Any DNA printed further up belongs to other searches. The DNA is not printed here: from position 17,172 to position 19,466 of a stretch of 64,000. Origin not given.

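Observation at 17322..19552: FeoA-FeoB-like fusion with a degenerate G1 motif, plus a small Cys-rich ORF upstream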

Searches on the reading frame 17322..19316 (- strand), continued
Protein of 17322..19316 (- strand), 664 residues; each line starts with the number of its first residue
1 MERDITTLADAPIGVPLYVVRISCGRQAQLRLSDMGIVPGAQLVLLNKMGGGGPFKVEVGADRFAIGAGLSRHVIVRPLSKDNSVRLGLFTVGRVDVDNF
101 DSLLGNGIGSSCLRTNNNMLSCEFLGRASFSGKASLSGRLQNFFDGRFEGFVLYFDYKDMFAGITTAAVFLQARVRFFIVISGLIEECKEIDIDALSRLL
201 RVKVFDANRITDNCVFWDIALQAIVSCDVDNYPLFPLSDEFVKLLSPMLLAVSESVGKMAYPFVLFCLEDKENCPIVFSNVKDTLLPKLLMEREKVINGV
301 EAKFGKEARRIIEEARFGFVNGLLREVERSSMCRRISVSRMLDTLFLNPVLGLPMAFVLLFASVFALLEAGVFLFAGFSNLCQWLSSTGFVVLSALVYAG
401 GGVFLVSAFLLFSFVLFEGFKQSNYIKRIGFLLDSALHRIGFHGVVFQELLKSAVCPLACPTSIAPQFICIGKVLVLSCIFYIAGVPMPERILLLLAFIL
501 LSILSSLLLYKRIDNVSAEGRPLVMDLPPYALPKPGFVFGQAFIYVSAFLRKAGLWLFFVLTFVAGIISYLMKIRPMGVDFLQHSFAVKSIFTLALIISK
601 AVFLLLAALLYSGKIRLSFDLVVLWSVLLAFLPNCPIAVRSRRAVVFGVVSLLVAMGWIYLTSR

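Call 31: predict_structure(alignment_id=A2)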
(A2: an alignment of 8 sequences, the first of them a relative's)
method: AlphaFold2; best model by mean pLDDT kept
length: 664 residues; sequences in the alignment: 8
mean_pLDDT: 34.8   pTM: 0.27
mean pLDDT of the five models: 34.8, 33.7, 32.3, 32.1, 31.3
residues with pLDDT >= 90: 0; 70-90: 0; 50-70: 35; < 50: 629
segments of 3 or more residues with pLDDT < 50: 1-85, 95-122, 128-150, 164-178, 182-382, 390-487, 489-664
pLDDT, mean of each block of 10 residues (from residue 1): 26 30 26 30 26 21 22 25 47 48 37 38 49 35 41 54 48 46 39 40 42 43 37 26 28 27 21 22 31 41 42 30 26 25 32 35 38 43 50 42 39 35 33 33 29 34 36 42 42 47 41 29 24 24 29 35 39 38 39 38 34 29 32 24 33 38 33
secondary structure, 60 per line:
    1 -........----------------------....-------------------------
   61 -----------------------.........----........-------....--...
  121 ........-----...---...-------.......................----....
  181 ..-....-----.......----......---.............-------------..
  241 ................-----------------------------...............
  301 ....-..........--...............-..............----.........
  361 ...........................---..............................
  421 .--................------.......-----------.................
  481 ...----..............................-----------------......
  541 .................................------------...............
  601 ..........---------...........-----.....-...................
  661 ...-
elements in order (helices of 4 or more, strands of 3 or more residues): H2-9 H32-35 E84-92 H97-104 E112-115 E118-128 E134-136 E150-156 H157-172 E177-182 H184-187 H193-199 E204-206 H213-225 H239-256 H286-304 H306-315 H318-332 H334-347 H352-387 H391-421 H424-439 H446-452 H464-483 H488-517 H535-573 H586-610 H620-630 H636-640 H642-663
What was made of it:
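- Tried and rejected: Only its secondary-structure order was used (call 31).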

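Call 35: find_encoding_contigs(protein=P0008, flank=3000, max_places=2)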
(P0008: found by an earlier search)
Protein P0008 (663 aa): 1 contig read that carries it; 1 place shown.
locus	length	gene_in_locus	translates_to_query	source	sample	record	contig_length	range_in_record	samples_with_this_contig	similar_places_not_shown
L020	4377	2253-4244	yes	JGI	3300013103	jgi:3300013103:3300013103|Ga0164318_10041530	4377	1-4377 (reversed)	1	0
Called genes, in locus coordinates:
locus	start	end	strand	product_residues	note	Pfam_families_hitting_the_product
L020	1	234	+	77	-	?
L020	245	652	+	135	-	-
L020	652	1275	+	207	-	PF02163:Peptidase_M50 (weak)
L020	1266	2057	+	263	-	PF02548:Pantoate_transf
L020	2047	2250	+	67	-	-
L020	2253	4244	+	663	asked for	PF04023:FeoA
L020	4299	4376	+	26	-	?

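Call 36: find_encoding_contigs(protein=P0009, flank=3000, max_places=2)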
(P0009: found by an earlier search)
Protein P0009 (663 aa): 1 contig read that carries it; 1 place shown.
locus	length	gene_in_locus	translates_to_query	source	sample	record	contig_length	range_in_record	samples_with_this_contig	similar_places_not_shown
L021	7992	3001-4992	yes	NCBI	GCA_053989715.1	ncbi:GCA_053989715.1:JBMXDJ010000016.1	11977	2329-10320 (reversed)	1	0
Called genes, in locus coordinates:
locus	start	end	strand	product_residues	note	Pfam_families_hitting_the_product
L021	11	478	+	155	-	PF22811:Zn_ribbon_NrdR, PF03477:ATP-cone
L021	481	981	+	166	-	PF00881:Nitroreductase, PF14512:TM1586_NiRdase (weak)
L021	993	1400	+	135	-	-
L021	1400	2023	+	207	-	PF02163:Peptidase_M50 (weak)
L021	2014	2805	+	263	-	PF02548:Pantoate_transf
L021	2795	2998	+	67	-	-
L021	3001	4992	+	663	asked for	PF04023:FeoA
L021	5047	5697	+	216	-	-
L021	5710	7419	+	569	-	-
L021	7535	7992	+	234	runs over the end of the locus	PF06071:YchF-GTPase_C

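Call 37: find_encoding_contigs(protein=P0007, flank=3000, max_places=2)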
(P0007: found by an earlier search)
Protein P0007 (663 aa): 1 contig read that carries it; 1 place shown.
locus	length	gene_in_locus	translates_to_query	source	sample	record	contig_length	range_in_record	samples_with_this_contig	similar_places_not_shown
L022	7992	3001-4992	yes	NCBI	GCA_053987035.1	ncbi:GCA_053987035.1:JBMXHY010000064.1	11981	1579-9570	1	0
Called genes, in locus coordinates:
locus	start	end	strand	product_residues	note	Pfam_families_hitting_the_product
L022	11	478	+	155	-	PF22811:Zn_ribbon_NrdR, PF03477:ATP-cone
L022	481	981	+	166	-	PF00881:Nitroreductase, PF14512:TM1586_NiRdase (weak)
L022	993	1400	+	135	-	-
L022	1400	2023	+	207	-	PF02163:Peptidase_M50 (weak)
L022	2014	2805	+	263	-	PF02548:Pantoate_transf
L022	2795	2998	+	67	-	-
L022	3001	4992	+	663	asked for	PF04023:FeoA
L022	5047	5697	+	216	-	-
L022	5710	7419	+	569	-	-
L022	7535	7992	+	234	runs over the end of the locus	PF06071:YchF-GTPase_C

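Call 40: search_solved_structures(query=P0010, max_evalue=1e-10)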
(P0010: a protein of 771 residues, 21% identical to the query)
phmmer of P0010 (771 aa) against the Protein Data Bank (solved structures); distinct sequences matched with E-value up to 1e-10: 29.
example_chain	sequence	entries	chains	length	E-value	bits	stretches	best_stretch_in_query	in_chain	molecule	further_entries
3i8s_A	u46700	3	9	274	1.5e-141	476.3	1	1-273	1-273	Ferrous iron transport protein B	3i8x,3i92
5fh9_A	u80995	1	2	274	3.9e-141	474.9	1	1-273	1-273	Ferrous iron transport protein B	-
3hyr_A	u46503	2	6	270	2.5e-140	472.3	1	1-269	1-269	Ferrous iron transport protein B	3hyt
2wia_A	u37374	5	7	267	6.7e-140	470.9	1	1-267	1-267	FERROUS IRON TRANSPORT PROTEIN B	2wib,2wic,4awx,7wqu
4q5i_A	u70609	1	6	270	1.2e-139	470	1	1-269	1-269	Ferrous iron transport protein B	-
4q00_A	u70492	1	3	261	3.4e-136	458.6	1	1-261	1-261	Ferrous iron transport protein B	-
4r98_A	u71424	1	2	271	1.9e-135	456.1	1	1-269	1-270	Ferrous iron transport protein B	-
3iby_A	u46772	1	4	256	1.4e-48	169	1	8-255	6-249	Ferrous iron transport protein B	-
4non_A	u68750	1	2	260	4.2e-47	164.1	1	6-256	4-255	Ferrous iron uptake transporter protein B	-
3lx5_A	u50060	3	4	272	7.1e-47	163.3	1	5-257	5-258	Ferrous iron uptake transporter protein B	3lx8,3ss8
3b1x_A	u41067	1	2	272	2.1e-46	161.8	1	5-257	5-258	Ferrous iron uptake transporter protein B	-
3b1z_A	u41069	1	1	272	2.5e-46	161.5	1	5-257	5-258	Ferrous iron uptake transporter protein B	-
3b1v_A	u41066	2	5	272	3.1e-46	161.2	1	5-257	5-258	Ferrous iron uptake transporter protein B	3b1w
7bwv_A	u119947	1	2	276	3.1e-46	161.2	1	5-257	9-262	Ferrous iron transport protein B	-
3b1y_A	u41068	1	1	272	3.5e-46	161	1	5-257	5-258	Ferrous iron uptake transporter protein B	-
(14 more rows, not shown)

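Call 48: find_homologous_proteins(query=A1, max_evalue=0.001)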
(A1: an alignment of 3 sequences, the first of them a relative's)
Query A1 (3 sequences) (664 aa, profile of the alignment): 69 proteins with E <= 0.001 among 8000 candidates.
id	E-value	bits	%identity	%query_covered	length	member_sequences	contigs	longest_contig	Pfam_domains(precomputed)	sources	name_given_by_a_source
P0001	0.0e+0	1160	100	100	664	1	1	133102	PF04023.21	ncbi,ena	-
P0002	0.0e+0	1143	43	98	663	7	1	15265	PF04023.21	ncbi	-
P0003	2.0e-230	785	25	38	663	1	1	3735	PF07664.18,PF02421.25,PF17910.7,PF07670.20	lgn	-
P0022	1.3e-43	168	21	38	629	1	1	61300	PF01926.30,PF07664.18,PF02421.25,PF07670.20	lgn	-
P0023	2.2e-37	147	23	48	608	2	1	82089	PF01926.30,PF07664.18,PF02421.25,PF07670.20,PF04548.23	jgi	jgi:ferrous iron transport protein B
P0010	5.0e-34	136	21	53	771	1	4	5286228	PF01926.30,PF07664.18,PF09439.17,PF02421.25,PF00009.34,PF17910.7,PF07670.20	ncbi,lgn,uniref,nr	ncbi:Fe(2+) transporter permease subunit FeoB [Enterobacteriaceae bacterium BIT-l23]|uniref:Fe(2+) t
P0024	5.7e-33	133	20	53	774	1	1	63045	PF01926.30,PF07664.18,PF09439.17,PF02421.25,PF00009.34,PF17910.7,PF07670.20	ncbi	-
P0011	8.1e-33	132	20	53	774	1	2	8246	PF01926.30,PF07664.18,PF09439.17,PF02421.25,PF00009.34,PF17910.7,PF07670.20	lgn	-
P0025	1.5e-32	131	28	32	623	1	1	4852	PF01926.30,PF07664.18,PF02421.25,PF07670.20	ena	-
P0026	6.8e-15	73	22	73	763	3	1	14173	PF01926.30,PF07664.18,PF02421.25,PF17910.7,PF03193.23,PF07670.20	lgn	-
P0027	3.9e-13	67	28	14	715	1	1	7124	PF01926.30,PF07664.18,PF02421.25,PF17910.7,PF07670.20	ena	-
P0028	5.3e-13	67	28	14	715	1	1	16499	PF01926.30,PF07664.18,PF02421.25,PF17910.7,PF07670.20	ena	-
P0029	5.7e-13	67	29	14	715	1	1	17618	PF01926.30,PF07664.18,PF02421.25,PF17910.7,PF07670.20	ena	-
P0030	6.4e-13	66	28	14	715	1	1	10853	PF01926.30,PF07664.18,PF02421.25,PF17910.7,PF07670.20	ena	-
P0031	6.8e-13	66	29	14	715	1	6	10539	PF01926.30,PF07664.18,PF02421.25,PF17910.7,PF07670.20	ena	-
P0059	1.1e-9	56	25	7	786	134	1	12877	PF01926.30,PF07664.18,PF02421.25,PF17910.7,PF07670.20,PF04023.21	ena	-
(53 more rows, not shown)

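Call 61: predict_structure(alignment_id=A5)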
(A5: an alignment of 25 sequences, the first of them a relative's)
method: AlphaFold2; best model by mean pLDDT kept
length: 664 residues; sequences in the alignment: 25
mean_pLDDT: 69.1   pTM: 0.48
mean pLDDT of the five models: 69.1, 67.8, 65.9, 64.1, 59.4
residues with pLDDT >= 90: 0; 70-90: 394; 50-70: 177; < 50: 93
segments of 3 or more residues with pLDDT < 50: 1-4, 79-84, 97-99, 103-119, 132-137, 455-468, 515-524, 574-584, 636-649, 661-664
pLDDT, mean of each block of 10 residues (from residue 1): 55 73 72 71 73 67 57 60 54 55 41 42 58 48 62 79 83 83 64 86 81 70 76 79 85 76 82 73 74 86 83 84 79 58 75 78 84 81 69 74 81 81 76 73 64 45 42 77 83 85 72 50 56 79 79 77 75 48 59 69 71 71 80 51 45 57 46
secondary structure, 60 per line:
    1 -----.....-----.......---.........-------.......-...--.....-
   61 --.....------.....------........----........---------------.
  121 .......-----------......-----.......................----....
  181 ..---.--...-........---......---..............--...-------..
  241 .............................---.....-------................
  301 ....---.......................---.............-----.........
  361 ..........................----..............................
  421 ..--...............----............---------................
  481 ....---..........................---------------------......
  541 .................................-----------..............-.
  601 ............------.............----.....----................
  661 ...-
elements in order (helices of 4 or more, strands of 3 or more residues): E16-22 H26-34 E42-48 E55-59 E63-67 E74-78 E85-92 H97-104 E120-127 H139-144 E150-156 H157-172 E177-182 E189-191 H193-200 E204-206 H213-226 H239-269 H273-277 H285-304 H308-327 E328-330 H334-346 H352-386 H391-422 H425-439 H444-455 H465-484 H488-513 H535-573 H585-598 H600-612 H619-631 H636-640 H645-663
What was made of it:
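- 18297..18626 (-): Helical (GDI/S) domain relic, residues about 231-340, ending in the conserved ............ coupling segment. Helices at pLDDT 73-86 (call 61).
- The structural model used an alignment that contained canonical FeoBs, and its residues 95-140 are below pLDDT 50 (call 61).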

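Call 63: fold_search(model_id=the predicted structure, library=pdb)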
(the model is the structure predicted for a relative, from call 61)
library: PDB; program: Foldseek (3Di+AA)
matches with E <= 10: 610; with E <= 0.001: 62
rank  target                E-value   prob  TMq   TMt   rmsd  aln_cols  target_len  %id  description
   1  3tah_B                1.5e-06  1.00  0.30  0.70   6.3       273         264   16  Crystal structure of an S. thermophilus NFeoB N11A mutant bound to mGDP (released 2011-12-14)
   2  4non_A                4.8e-06  1.00  0.29  0.67   6.5       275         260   15  Crystal structure of GDP-bound A143S mutant of the S. thermophilus FeoB G-domain (released 2014-04-02)
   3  3b1w_C                4.8e-06  1.00  0.29  0.68   6.0       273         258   14  Crystal structure of an S. thermophilus NFeoB E67A mutant bound to GDP (released 2011-11-02)
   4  3b1z                  7.9e-06  1.00  0.29  0.68   6.2       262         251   18  Crystal structure of an S. thermophilus NFeoB T35S mutant without nucleotide (released 2011-11-02)
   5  4non_B                8.3e-06  1.00  0.29  0.68   6.6       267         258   14  Crystal structure of GDP-bound A143S mutant of the S. thermophilus FeoB G-domain (released 2014-04-02)
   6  3b1w_A                8.3e-06  1.00  0.29  0.66   6.8       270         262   15  Crystal structure of an S. thermophilus NFeoB E67A mutant bound to GDP (released 2011-11-02)
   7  3k53_C                8.3e-06  1.00  0.29  0.64   7.4       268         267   17  Crystal Structure of NFeoB from P. furiosus (released 2010-05-26)
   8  3b1w_B                1.0e-05  1.00  0.29  0.67   7.1       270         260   16  Crystal structure of an S. thermophilus NFeoB E67A mutant bound to GDP (released 2011-11-02)
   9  3k53_D                1.1e-05  1.00  0.30  0.68   6.3       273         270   15  Crystal Structure of NFeoB from P. furiosus (released 2010-05-26)
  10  7bwv_A                2.1e-05  1.00  0.27  0.64   6.0       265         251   14  Crystal structure of S. thermophilus NFeoB E67A bound to GDP.AlF4- (released 2021-04-21)
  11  3lx5                  2.5e-05  1.00  0.29  0.67   5.2       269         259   15  Crystal structure of mGMPPNP-bound NFeoB from S. thermophilus (released 2010-03-09)
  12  3b1v                  2.8e-05  1.00  0.28  0.65   6.3       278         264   14  Crystal structure of an S. thermophilus NFeoB E67A mutant bound to mGMPPNP (released 2011-11-02)
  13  3lx8                  3.4e-05  1.00  0.28  0.66   6.7       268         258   17  Crystal structure of GDP-bound NFeoB from S. thermophilus (released 2010-03-09)
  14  7bvu_A                3.4e-05  1.00  0.26  0.62   7.0       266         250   14  Crystal structure of S. thermophilus NFeoB E66A.E67A bound to GDP.AlF4- (released 2021-04-14)
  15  3b1x_B                4.2e-05  1.00  0.29  0.66   5.3       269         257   14  Crystal structure of an S. thermophilus NFeoB E66A mutant bound to GMPPNP (released 2011-11-02)
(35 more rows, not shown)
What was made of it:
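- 18627..19076 (-): Relic G domain (pseudo-GTPase), residues about 81-230. G1, G2, G4 and G5 are absent; the conserved 'SGK' at 131-133 lies in the switch II region. Model matches NFeoB structures, target-normalised TM-score 0.60-0.70 (calls 61, 63).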

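Call 66: find_encoding_contigs(protein=P0003, flank=3000, max_places=3)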
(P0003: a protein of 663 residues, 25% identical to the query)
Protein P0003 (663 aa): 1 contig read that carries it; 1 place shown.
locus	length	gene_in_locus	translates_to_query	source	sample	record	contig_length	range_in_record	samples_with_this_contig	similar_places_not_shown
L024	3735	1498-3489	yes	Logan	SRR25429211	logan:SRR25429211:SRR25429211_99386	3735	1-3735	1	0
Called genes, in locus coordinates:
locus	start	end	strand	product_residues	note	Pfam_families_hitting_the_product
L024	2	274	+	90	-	?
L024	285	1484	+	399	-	PF13609:Porin_4 (weak)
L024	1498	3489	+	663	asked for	PF02421:FeoB_N, PF17910:FeoB_Cyto (weak), PF07670:Gate, PF07664:FeoB_C, PF07670:Gate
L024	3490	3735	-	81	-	?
